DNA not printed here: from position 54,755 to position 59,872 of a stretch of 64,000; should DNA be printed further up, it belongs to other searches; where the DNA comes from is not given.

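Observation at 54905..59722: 1606-aa protein with 12 isopeptide-type pilin domains but no signal peptide or sortase signal, carried as element cargo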

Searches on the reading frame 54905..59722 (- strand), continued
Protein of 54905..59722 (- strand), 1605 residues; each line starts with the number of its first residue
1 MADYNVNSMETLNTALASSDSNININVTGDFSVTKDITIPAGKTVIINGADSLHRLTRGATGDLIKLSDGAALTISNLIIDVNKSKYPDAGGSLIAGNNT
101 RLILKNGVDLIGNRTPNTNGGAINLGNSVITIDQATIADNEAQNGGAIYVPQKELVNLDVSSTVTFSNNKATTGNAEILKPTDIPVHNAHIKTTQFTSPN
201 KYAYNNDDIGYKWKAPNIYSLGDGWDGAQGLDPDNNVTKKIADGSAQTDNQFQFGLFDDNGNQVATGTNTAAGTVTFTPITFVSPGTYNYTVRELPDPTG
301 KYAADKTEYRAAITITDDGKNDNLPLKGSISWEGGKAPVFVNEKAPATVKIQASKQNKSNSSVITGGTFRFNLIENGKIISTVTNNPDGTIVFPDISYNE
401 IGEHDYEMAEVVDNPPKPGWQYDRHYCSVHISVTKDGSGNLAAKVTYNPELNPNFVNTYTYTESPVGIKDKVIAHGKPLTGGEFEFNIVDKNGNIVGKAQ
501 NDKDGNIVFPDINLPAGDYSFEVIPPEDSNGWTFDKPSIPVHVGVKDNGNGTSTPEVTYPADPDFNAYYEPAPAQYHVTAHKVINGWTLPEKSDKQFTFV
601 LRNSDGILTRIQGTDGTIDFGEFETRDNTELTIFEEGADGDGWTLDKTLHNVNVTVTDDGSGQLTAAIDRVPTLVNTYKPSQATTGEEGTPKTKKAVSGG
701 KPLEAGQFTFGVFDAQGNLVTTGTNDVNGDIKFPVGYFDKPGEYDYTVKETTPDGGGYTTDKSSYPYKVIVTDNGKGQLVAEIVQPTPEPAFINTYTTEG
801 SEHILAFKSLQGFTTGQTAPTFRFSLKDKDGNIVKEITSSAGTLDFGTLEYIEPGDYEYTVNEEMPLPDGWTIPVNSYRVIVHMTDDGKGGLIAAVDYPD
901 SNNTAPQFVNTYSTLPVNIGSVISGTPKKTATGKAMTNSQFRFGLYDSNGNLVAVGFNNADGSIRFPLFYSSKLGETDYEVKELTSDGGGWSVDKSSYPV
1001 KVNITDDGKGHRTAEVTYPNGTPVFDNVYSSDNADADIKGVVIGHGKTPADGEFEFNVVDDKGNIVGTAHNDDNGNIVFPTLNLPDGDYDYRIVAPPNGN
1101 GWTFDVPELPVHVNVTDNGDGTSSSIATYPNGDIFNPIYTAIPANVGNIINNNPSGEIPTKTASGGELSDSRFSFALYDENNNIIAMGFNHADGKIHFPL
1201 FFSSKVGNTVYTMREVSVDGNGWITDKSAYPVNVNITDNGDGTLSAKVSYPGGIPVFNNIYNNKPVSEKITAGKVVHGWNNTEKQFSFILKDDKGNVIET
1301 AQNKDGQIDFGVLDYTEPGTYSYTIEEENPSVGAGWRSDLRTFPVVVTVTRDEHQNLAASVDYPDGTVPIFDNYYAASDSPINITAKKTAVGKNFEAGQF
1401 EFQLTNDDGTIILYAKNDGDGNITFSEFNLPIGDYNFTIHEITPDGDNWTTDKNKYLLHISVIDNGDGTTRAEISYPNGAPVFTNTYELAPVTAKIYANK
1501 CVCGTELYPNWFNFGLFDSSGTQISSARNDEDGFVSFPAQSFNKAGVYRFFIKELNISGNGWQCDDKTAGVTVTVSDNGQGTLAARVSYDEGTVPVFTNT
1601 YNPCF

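Call 95: find_encoding_contigs(protein=P0007, flank=6000, max_places=1)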
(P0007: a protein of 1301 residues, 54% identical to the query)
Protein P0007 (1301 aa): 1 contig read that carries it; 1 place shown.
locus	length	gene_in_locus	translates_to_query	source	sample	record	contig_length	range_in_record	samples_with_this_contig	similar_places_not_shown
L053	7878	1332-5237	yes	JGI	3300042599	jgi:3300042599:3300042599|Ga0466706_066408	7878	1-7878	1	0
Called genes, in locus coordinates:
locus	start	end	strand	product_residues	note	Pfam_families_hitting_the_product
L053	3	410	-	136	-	?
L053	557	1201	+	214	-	-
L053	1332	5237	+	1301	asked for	PF07411:DUF1508 (faint), PF11974:bMG3 (faint), PF12892:FctA, PF13860:FlgD_ig (faint), PF17961:Big_8 (faint), PF18705:DUF5643 (faint), PF12892:FctA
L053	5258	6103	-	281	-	PF00528:BPD_transp_1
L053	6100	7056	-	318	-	PF00528:BPD_transp_1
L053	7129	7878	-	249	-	?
